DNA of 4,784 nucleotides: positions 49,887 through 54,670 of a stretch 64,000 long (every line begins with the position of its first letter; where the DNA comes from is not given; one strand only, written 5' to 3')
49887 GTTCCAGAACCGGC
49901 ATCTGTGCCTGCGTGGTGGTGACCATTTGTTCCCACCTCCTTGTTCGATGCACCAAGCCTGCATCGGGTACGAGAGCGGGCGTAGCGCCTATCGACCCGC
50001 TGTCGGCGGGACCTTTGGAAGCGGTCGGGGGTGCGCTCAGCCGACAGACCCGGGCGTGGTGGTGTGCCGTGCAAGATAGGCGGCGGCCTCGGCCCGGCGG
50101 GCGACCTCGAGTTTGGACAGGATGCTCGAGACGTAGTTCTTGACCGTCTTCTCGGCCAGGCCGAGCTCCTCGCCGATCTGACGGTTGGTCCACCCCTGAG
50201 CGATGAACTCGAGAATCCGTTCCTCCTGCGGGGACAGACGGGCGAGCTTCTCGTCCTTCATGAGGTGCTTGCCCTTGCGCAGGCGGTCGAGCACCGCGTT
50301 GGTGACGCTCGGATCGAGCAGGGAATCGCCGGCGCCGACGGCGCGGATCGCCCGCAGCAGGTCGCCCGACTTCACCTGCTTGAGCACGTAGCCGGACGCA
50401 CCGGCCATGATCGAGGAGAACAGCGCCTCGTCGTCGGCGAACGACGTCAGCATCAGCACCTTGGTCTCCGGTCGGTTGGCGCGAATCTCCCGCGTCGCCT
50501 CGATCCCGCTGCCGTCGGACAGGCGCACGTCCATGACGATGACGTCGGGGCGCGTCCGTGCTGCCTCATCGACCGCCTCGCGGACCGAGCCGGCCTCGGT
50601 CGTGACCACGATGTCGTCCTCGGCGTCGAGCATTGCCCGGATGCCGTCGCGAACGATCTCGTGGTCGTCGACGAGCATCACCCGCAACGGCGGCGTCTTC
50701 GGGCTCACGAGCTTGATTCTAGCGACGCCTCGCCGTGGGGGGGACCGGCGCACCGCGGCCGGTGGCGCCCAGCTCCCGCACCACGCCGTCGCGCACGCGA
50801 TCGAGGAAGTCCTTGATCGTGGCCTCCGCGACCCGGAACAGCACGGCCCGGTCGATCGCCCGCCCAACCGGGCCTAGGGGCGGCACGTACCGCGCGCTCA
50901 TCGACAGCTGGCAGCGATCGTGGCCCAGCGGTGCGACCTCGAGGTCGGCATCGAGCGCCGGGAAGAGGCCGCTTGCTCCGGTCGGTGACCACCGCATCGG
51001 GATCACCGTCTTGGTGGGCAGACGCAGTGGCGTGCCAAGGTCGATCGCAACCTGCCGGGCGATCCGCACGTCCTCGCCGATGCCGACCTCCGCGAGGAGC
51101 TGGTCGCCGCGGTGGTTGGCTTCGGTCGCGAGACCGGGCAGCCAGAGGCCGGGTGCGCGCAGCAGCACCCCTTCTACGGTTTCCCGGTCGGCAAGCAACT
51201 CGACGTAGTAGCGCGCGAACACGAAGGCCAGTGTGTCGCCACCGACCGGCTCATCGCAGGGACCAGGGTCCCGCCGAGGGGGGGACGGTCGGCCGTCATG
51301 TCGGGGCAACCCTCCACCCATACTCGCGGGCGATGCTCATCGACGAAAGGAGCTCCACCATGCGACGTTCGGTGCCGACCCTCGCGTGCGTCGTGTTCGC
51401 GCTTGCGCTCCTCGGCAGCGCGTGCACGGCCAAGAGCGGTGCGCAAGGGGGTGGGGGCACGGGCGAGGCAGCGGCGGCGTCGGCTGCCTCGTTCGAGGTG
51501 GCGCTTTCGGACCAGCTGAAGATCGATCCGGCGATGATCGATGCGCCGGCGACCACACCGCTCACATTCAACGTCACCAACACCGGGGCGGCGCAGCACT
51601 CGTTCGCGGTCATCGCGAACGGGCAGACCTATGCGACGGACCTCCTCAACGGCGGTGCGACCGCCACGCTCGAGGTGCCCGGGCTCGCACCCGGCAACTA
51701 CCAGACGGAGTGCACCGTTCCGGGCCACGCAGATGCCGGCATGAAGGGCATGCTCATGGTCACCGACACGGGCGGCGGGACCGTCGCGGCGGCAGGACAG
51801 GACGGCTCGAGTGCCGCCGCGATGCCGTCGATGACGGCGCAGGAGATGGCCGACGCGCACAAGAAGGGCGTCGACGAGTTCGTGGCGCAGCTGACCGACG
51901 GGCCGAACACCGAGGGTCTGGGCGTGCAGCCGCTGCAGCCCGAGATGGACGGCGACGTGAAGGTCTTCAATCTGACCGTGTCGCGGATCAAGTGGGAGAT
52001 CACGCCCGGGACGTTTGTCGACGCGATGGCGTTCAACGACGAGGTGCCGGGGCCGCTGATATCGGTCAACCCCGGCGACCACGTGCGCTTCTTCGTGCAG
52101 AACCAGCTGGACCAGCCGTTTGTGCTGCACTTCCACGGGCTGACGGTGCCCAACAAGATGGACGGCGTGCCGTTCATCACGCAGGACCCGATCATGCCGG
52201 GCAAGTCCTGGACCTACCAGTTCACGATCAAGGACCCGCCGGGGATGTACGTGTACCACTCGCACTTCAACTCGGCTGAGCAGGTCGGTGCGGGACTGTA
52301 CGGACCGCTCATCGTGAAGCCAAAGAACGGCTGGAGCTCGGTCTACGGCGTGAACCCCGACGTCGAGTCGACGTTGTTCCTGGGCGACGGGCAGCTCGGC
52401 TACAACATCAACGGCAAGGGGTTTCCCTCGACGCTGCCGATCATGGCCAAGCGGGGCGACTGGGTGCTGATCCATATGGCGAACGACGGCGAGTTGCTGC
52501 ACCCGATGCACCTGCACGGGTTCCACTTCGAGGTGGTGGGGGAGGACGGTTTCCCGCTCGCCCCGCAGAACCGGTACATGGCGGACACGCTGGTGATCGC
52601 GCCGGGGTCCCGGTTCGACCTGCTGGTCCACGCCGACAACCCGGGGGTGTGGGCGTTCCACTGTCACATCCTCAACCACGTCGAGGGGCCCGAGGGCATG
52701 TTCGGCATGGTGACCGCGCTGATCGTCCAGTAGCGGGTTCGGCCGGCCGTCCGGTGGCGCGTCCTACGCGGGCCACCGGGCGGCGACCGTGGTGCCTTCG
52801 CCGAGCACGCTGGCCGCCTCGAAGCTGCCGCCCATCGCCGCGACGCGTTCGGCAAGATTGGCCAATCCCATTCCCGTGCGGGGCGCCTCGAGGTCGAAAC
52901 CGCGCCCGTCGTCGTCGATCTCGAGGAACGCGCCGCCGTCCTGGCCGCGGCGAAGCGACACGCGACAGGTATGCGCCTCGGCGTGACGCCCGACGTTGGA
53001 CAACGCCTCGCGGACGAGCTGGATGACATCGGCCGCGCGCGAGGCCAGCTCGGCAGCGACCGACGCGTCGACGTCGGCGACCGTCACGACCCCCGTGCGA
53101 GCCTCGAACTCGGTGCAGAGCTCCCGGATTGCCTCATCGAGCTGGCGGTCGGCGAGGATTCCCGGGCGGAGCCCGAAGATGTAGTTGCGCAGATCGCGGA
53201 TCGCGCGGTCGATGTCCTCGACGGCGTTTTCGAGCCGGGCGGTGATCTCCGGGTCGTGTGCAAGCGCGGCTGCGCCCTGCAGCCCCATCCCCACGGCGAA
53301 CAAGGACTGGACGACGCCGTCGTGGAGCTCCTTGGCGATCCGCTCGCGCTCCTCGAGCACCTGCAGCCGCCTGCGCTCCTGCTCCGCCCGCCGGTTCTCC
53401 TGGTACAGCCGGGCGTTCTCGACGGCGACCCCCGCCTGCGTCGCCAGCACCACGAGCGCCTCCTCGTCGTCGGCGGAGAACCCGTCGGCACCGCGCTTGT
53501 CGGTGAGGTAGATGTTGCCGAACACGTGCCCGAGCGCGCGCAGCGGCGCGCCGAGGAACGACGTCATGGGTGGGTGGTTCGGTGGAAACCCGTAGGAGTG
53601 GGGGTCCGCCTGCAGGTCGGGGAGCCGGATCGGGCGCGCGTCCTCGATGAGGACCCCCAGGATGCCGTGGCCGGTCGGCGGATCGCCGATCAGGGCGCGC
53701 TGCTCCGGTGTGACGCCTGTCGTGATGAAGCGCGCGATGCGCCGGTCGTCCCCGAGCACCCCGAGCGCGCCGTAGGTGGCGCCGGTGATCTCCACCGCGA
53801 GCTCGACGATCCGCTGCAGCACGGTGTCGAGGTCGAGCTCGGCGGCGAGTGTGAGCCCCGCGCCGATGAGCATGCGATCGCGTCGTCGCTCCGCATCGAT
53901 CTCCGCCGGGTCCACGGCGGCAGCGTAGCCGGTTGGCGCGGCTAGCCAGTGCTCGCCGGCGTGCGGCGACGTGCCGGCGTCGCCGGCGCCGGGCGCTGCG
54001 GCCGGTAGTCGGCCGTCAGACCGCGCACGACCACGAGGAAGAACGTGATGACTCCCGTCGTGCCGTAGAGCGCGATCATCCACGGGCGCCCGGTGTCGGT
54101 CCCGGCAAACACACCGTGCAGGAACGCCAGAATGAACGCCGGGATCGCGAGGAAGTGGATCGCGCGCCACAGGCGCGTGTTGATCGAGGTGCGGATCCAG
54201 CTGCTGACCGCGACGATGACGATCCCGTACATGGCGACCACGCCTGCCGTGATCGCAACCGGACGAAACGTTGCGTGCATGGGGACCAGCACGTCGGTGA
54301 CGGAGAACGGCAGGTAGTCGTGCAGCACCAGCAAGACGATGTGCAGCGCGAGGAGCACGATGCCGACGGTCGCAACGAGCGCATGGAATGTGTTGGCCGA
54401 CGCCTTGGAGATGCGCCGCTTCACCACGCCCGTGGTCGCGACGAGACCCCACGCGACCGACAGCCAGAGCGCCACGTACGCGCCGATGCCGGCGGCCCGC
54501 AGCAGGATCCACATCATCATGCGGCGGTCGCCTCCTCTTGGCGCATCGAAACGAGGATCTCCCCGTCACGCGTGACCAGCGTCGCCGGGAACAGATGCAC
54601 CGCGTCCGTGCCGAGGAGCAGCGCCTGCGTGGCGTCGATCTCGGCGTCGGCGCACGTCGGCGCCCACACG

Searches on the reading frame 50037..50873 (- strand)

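Call 12: search_protein_families(library=pfam, proteins=[window:50037-50873:-], max_evalue=0.001)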
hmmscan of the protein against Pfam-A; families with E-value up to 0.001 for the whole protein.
window:50037-50873:- (278 aa): 4 families
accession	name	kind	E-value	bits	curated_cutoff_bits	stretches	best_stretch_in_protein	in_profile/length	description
PF00072.30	Response_reg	-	7.4e-26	90.9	30.2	1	65-177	1-111/111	Response regulator receiver domain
PF00196.25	GerE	-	1.1e-16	60.7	23.5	1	212-266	2-56/57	Bacterial regulatory proteins, luxR family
PF08281.18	Sigma70_r4_2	-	2.1e-07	30.9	25.7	1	208-255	6-54/54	Sigma-70, region 4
PF13384.12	HTH_23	-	0.00052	20.2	24.6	0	219-248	9-38/50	Homeodomain-like domain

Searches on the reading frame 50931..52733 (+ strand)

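Call 83: search_protein_families(library=pfam, proteins=[window:50931-52733:+], max_evalue=0.0001)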
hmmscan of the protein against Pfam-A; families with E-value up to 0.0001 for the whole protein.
window:50931-52733:+ (600 aa): 7 families
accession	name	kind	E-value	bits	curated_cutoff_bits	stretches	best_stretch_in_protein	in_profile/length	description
PF07732.21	Cu-oxidase_3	-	3.1e-40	137.4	21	1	350-466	2-118/119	Multicopper oxidase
PF07731.20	Cu-oxidase_2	-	2e-33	115.5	20.4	1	494-585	24-124/137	Multicopper oxidase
PF13473.12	Cupredoxin_1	-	8e-12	45.6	27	1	179-276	14-103/104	Cupredoxin-like domain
PF00394.28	Cu-oxidase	-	4.8e-08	33.7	21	1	476-598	34-152/157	Multicopper oxidase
PF23509.1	MSMEG_3727_PQQ-assoc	-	7.1e-06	26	27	0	192-278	50-135/152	MSMEG_3727, PQQ-associated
PF00127.26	Copper-bind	-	1.8e-05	25.5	21.2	0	234-277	59-98/99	Copper binding proteins, plastocyanin/azurin family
PF06525.17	SoxE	-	8e-05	22.6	21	0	201-279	64-140/149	Sulfocyanin (SoxE) domain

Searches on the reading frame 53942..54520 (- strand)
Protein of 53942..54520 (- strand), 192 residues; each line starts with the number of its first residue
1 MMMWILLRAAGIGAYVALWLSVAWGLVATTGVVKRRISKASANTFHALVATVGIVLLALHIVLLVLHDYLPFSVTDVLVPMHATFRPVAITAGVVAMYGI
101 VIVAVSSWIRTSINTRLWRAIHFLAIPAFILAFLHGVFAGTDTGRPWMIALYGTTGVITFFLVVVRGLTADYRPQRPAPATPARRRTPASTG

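Call 83: search_protein_families(library=pfam, proteins=[window:53942-54520:-], max_evalue=0.0001)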
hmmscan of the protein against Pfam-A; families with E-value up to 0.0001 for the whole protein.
window:53942-54520:- (192 aa): 1 family
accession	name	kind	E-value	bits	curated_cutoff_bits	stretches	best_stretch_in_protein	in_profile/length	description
PF01794.25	Ferric_reduct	-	1.6e-07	31.8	28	1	13-132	4-120/121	Ferric reductase like transmembrane component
